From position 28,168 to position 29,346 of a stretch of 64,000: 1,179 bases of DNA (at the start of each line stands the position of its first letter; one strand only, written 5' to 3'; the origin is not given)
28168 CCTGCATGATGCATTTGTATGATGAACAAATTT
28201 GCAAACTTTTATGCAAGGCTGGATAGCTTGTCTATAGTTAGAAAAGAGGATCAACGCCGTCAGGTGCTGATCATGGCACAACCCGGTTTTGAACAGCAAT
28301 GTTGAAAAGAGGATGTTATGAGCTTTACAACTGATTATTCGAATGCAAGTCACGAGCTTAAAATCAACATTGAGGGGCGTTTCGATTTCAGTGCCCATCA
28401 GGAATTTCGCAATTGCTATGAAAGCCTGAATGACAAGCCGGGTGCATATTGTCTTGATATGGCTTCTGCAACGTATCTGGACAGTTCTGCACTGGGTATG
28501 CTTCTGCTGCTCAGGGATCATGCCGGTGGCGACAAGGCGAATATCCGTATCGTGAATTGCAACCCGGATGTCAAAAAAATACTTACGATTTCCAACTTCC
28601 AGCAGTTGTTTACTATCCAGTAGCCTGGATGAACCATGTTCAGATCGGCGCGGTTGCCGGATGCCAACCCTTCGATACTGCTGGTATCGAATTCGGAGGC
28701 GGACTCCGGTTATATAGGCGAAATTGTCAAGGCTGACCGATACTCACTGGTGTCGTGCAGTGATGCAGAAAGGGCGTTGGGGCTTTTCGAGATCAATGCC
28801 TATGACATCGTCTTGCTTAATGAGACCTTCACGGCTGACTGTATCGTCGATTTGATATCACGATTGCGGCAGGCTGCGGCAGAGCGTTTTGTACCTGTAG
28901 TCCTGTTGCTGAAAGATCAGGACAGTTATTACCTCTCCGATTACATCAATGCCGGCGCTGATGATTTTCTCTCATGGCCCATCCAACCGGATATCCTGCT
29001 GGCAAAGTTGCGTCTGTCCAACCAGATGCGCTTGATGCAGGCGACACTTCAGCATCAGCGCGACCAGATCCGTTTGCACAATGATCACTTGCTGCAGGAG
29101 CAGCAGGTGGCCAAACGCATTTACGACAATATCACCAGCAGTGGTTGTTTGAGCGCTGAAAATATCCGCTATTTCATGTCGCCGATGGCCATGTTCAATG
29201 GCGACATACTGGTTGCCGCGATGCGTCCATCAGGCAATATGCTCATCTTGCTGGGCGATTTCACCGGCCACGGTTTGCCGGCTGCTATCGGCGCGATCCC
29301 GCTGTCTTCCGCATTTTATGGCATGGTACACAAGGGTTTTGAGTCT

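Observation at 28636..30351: HsbR-like phosphatase/kinase fusion whose receiver domain has lost every phospho-acceptor residue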

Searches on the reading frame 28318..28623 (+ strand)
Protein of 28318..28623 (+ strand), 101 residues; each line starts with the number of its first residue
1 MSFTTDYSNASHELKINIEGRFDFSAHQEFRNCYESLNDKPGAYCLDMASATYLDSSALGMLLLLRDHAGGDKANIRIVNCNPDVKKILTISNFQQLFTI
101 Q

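Call 3: search_protein_families(library=pfam, proteins=[window:28318-28623:+], max_evalue=0.01)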
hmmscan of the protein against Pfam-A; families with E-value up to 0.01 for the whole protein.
window:28318-28623:+ (101 aa): 2 families
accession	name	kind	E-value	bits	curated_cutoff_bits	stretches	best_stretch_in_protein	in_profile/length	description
PF01740.26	STAS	-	3.2e-11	43.4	22.6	1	14-100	11-99/106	STAS domain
PF13466.11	STAS_2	-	1.2e-10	41.9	29.2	1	16-94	1-79/80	STAS domain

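Call 7: search_protein_families(library=ncbifam, proteins=[window:28318-28623:+], max_evalue=0.001)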
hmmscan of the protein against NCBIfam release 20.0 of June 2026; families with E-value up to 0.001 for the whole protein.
window:28318-28623:+ (101 aa): 2 families
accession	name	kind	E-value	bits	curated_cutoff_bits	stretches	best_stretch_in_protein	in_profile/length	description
TIGR00377.1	ant_ant_sig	superfamily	3.5e-12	46.2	53.45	1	1-100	1-102/108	anti-sigma factor antagonist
TIGR02886.1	spore_II_AA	equivalog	2.2e-07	30.8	114.75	1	6-98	2-96/106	anti-sigma F factor antagonist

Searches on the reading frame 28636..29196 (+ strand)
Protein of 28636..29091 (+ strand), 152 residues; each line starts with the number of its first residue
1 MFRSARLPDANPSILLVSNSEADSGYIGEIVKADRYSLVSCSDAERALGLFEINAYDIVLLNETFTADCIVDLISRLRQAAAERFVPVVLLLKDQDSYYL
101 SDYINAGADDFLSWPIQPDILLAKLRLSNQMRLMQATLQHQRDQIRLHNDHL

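Call 8: search_solved_structures(query=window:28636-29091:+, max_evalue=0.01, show_alignments=4)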
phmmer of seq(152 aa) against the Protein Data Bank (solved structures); distinct sequences matched with E-value up to 0.01: 65 (the best 60 are shown).
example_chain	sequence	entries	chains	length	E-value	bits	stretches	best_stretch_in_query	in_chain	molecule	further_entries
9g85_A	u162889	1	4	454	4.4e-10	43.1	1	13-139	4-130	Response regulator PleD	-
2wb4_A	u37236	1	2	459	4.6e-10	43.1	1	13-139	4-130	DIGUANYLATE CYCLASE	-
9g86_A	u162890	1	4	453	5e-10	42.9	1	14-139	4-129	Response regulator PleD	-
1w25_A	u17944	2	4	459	5.3e-10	42.9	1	14-139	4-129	STALKED-CELL DIFFERENTIATION CONTROLLING PROTEIN | RESPONSE REGULATOR PLED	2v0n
8thp_A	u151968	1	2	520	6.8e-07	32.8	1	34-143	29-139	Response regulator receiver protein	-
8ted_A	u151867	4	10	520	6.8e-07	32.8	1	34-143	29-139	Response regulator receiver protein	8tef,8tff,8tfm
8p6f_A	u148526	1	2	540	7.3e-07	32.7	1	34-143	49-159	Response regulator receiver domain-containing protein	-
5t3y_A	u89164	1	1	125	7.5e-07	32.7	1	31-123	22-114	Two-component system response regulator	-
3nnn_A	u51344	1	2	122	1.6e-05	28.4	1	13-127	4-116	DNA BINDING RESPONSE REGULATOR D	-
6zxm_A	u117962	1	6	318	3.8e-05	27.1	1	3-133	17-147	Putative GGDEF/response regulator receiver domain protein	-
6zxc_A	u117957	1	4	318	3.8e-05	27.1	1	3-133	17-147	Putative GGDEF/response regulator receiver domain protein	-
3n53_A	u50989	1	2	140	5.2e-05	26.7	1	35-131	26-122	Response regulator receiver modulated diguanylate cyclase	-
1kgs_A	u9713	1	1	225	6.5e-05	26.4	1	13-127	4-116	DNA BINDING RESPONSE REGULATOR D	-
1mvo_A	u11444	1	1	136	6.6e-05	26.3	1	11-127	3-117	PhoP response regulator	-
4uhj_A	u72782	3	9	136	9.3e-05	25.9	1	13-127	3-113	TRANSCRIPTIONAL REGULATORY PROTEIN CPXR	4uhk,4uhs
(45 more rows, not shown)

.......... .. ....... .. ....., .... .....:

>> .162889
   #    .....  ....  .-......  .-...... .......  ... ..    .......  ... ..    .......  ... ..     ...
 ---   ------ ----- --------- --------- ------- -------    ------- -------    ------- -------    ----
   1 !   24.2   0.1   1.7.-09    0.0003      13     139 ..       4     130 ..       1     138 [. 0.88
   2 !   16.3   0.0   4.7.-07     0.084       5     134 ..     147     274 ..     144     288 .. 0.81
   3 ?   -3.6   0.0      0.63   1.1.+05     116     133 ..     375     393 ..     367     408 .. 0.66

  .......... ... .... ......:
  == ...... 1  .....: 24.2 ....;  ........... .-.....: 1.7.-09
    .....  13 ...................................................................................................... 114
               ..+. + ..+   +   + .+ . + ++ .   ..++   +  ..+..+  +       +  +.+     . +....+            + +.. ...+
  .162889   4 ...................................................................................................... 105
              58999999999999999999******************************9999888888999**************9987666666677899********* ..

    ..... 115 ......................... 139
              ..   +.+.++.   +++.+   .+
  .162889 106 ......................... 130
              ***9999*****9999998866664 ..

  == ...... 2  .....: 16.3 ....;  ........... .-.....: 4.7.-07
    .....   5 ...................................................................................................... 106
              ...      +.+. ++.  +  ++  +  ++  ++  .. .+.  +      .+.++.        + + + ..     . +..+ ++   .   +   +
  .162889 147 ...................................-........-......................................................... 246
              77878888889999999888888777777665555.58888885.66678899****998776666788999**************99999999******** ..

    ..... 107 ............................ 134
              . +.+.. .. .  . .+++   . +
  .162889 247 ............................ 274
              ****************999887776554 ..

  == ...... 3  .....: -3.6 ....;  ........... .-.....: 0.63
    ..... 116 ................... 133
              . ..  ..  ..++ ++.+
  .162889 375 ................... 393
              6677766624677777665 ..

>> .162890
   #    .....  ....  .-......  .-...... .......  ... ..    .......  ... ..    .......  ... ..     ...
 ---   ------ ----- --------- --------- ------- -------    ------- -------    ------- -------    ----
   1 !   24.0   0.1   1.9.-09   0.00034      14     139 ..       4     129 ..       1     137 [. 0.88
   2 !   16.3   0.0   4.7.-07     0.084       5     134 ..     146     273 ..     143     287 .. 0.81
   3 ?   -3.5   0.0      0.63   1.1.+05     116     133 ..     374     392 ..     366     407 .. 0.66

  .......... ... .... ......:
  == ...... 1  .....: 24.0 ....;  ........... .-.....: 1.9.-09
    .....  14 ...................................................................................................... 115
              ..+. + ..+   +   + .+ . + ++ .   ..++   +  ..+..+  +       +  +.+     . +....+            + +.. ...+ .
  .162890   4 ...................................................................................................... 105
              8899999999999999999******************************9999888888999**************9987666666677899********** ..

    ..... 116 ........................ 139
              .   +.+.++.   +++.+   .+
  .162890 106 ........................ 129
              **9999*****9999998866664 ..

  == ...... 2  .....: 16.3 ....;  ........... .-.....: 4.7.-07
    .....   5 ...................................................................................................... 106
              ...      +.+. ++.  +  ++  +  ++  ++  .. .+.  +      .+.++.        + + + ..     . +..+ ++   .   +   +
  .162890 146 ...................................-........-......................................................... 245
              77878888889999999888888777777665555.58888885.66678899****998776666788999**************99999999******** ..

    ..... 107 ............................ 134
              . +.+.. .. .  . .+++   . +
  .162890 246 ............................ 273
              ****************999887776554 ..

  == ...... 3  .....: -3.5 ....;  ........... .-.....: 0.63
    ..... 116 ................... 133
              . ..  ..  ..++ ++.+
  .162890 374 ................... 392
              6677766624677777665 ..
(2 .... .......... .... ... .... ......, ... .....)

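Call 38: find_related_loci(query=A2, collection=metagenome_contigs, flank=10000)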
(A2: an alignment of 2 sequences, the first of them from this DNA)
Query A2 (187 aa) in metagenome_contigs; peptide patterns used: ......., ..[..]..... (x = any residue, [..] = any of these).
423 stretches matched a pattern, but none encodes a relative of the query by tblastn (E <= 1e-3).
